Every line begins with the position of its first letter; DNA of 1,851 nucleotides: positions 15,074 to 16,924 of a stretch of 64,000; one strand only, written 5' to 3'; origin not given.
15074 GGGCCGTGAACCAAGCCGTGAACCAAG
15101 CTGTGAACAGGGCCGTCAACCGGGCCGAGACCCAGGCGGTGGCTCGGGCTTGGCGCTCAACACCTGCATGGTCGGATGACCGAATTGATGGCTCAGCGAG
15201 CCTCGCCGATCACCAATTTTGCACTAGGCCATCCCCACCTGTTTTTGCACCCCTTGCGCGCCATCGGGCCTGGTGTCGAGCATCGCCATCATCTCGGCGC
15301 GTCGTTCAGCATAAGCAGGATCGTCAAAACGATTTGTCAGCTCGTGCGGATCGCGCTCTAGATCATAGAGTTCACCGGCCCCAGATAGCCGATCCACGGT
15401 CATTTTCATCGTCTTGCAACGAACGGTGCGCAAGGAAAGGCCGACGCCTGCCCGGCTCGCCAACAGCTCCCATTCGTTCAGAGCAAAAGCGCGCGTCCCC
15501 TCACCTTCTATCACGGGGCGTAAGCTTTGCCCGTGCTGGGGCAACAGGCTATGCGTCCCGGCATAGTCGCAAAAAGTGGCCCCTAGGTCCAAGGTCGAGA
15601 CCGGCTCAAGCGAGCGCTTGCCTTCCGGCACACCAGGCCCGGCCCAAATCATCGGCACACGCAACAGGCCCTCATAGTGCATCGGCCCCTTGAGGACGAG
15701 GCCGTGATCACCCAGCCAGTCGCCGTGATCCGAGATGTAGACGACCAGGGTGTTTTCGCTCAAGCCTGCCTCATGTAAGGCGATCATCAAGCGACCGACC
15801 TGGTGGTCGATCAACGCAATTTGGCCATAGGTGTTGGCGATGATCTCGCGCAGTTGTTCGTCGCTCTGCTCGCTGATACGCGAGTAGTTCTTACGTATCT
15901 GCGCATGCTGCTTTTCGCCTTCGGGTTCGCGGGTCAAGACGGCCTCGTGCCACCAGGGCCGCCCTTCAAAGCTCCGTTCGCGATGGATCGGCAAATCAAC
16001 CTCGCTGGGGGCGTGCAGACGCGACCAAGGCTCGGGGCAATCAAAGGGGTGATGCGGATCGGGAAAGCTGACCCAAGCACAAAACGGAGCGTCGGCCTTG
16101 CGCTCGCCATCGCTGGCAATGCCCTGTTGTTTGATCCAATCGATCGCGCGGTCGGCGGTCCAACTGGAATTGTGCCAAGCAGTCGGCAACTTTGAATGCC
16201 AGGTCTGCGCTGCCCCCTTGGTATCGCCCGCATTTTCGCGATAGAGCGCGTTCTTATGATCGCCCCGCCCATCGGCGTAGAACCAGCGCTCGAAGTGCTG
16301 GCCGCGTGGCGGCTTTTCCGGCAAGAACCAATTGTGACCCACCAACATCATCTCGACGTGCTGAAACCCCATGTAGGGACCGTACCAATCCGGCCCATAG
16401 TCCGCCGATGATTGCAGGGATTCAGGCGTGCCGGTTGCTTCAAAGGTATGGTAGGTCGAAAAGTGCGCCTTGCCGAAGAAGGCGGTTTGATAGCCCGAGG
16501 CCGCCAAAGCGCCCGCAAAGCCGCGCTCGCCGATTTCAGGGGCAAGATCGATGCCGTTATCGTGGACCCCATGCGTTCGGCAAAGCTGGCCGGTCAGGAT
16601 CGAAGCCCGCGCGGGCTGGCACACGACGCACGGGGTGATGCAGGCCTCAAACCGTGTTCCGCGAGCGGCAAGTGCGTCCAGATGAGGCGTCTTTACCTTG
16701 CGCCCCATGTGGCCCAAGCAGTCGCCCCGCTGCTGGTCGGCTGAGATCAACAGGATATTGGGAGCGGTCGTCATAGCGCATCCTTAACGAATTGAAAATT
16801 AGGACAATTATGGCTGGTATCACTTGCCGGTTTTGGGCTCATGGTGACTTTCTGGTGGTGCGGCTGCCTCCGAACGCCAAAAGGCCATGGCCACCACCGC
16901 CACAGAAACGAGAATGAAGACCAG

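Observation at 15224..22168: Two arylsulfatases flank a TctCBA tripartite transporter and a MarR regulator: candidate uptake and desulfation locus for an unknown sulfated substrate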

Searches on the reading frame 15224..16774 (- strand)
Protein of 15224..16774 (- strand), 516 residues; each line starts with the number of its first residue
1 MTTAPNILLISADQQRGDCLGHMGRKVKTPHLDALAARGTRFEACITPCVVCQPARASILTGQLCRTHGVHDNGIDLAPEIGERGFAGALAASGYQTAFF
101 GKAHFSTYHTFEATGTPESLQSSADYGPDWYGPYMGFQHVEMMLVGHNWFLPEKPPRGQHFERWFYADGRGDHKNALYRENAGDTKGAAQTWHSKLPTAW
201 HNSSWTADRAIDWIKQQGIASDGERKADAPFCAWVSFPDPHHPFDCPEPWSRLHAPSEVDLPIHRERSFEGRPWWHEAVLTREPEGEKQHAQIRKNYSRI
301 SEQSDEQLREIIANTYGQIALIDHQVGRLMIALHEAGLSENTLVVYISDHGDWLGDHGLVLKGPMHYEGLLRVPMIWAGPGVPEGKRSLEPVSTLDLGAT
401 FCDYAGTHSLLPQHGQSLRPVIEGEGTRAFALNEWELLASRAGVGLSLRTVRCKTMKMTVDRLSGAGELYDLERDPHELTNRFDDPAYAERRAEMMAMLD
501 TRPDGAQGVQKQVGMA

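Call 4: search_protein_families(library=pfam, proteins=[window:15224-16774:-])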
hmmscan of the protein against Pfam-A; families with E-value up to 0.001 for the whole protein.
window:15224-16774:- (516 aa): 3 families
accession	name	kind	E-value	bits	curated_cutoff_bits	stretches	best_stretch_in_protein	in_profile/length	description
PF00884.28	Sulfatase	-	2e-36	126.3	25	1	5-406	1-300/301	Sulfatase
PF01663.27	Phosphodiest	-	7.6e-13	49.2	23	1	8-75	2-67/342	Type I phosphodiesterase / nucleotide pyrophosphatase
PF16347.10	SGSH_C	-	7.8e-12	46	29.3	1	355-500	1-149/154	N-sulphoglucosamine sulphohydrolase, C-terminal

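Call 5: search_protein_families(library=ncbifam, proteins=[window:15224-16774:-])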
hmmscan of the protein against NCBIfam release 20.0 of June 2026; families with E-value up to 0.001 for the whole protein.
window:15224-16774:- (516 aa): 15 families
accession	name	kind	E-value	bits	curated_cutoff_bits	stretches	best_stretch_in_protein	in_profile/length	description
NF010322.0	PRK13759.1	equivalog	1.8e-65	221.3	481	2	164-499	146-457/486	arylsulfatase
TIGR03417.1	chol_sulfatase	equivalog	1.9e-60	205.1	433.45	2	220-503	174-440/500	choline-sulfatase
NF045661.1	HdlasePehA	equivalog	1.5e-46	159.1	900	1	5-495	3-477/506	phosphoric/sulfuric ester hydrolase PehA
NF052527.1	Mn_arylsulf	exception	1.3e-32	113.3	850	2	200-499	166-452/479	manganese-dependent arylsulfatase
NF033463.1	polymyxin_MCR5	exception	8.1e-06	24.8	1250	1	309-377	418-489/547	MCR-5 family phosphoethanolamine--lipid A transferase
NF033409.0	poly_MCR3_broad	equivalog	1.2e-05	24.1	1075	1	297-386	397-487/535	MCR-3-related phosphoethanolamine--lipid A transferase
NF038075.1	fam_STM4013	hypoth_equivalog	1.7e-05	24.5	250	0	319-366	204-248/261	STM4013/SEN3800 family hydrolase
NF033408.5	polymyxin_MCR3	exception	3.4e-05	22.6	1225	1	297-383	401-488/540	MCR-3 family phosphoethanolamine--lipid A transferase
NF053859.1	polymyxin_MCR13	exception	6.2e-05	22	1250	1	288-365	392-466/541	MCR-13 family phosphoethanolamine--lipid A transferase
NF033671.1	polymyxin_MCR7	exception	9.8e-05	21.1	1250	1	298-384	400-487/539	MCR-7 family phosphoethanolamine--lipid A transferase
NF033836.1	polymyxin_MCR9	exception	0.00022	20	1240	1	290-387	394-492/539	MCR-9 family phosphoethanolamine--lipid A transferase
NF008619.0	PRK11598.1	equivalog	0.00027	19.6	660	1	309-363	414-469/546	phosphoethanolamine transferase EptA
NF033862.2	polymyxin_MCR10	exception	0.00036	19.4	1250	1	288-365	392-466/539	MCR-10 family phosphoethanolamine--lipid A transferase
NF028537.1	P_eth_NH2_trans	domain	0.00046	18.8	500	1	310-363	407-461/527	phosphoethanolamine--lipid A transferase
NF047438.1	polymyxin_MCR12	exception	0.00059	18.3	1200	1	308-381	416-493/548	MCR-12 family phosphoethanolamine--lipid A transferase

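Call 6: search_solved_structures(query=window:15224-16774:-, max_evalue=1e-10, show_alignments=1)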
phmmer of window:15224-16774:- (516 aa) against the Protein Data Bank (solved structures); distinct sequences matched with E-value up to 1e-10: 53.
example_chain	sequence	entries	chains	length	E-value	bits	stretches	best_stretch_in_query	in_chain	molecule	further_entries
6pt4_B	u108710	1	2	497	1.2e-43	153.1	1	179-496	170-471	exo-2S-iota carrageenan S1 sulfatase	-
6ptk_A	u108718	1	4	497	2e-42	149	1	179-496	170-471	exo-2S-iota carrageenan S1 sulfatase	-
6pt6_B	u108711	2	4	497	2.6e-42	148.6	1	179-496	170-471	exo-2S-iota carrageenan S1 sulfatase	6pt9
4uph_A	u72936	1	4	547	9.2e-42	146.8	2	226-492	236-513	SULFATASE (SULFURIC ESTER HYDROLASE) PROTEIN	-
4upi_A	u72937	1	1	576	5.7e-39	137.6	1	1-501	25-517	SULFATASE FAMILY PROTEIN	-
7oz8_AAA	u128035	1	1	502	7.7e-38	133.9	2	187-500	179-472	Choline-sulfatase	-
6fny_A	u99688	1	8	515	4.1e-37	131.5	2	222-502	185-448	Choline-sulfatase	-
7pth_A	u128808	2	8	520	3.7e-35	125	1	222-502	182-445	Choline sulfatase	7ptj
6g5z_A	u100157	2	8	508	1e-34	123.6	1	222-502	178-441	Choline-sulfatase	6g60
4upl_A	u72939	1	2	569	2.4e-33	119.1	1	2-495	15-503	SULFATASE FAMILY PROTEIN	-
5g2v_A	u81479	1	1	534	7.9e-33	117.4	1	299-501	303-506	N-ACETYLGLUCOSAMINE-6-SULFATASE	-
3b5q_A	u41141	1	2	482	1.1e-31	113.6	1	299-501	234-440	Putative sulfatase yidJ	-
5g2t_A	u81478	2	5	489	1.1e-31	113.5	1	299-501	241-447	2-O GLYCOSAMINOGLYCAN SULFATASE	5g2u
9koq_A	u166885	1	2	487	3.8e-30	108.5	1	304-495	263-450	Sulfatase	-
6hr5_A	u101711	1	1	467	1.1e-28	103.7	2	205-490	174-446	Alpha-L-rhamnosidase/sulfatase (GH78)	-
2vqr_A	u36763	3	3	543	8.4e-27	97.5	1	172-490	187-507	PUTATIVE SULFATASE | Multifunctional alkaline phosphatase superfamily protein pRL90232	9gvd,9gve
2w8s_A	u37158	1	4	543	3.4e-26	95.4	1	191-490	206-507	PHOSPHONATE MONOESTER HYDROLASE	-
4upk_A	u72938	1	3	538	1.9e-24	89.7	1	231-427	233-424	PHOSPHONATE MONOESTER HYDROLASE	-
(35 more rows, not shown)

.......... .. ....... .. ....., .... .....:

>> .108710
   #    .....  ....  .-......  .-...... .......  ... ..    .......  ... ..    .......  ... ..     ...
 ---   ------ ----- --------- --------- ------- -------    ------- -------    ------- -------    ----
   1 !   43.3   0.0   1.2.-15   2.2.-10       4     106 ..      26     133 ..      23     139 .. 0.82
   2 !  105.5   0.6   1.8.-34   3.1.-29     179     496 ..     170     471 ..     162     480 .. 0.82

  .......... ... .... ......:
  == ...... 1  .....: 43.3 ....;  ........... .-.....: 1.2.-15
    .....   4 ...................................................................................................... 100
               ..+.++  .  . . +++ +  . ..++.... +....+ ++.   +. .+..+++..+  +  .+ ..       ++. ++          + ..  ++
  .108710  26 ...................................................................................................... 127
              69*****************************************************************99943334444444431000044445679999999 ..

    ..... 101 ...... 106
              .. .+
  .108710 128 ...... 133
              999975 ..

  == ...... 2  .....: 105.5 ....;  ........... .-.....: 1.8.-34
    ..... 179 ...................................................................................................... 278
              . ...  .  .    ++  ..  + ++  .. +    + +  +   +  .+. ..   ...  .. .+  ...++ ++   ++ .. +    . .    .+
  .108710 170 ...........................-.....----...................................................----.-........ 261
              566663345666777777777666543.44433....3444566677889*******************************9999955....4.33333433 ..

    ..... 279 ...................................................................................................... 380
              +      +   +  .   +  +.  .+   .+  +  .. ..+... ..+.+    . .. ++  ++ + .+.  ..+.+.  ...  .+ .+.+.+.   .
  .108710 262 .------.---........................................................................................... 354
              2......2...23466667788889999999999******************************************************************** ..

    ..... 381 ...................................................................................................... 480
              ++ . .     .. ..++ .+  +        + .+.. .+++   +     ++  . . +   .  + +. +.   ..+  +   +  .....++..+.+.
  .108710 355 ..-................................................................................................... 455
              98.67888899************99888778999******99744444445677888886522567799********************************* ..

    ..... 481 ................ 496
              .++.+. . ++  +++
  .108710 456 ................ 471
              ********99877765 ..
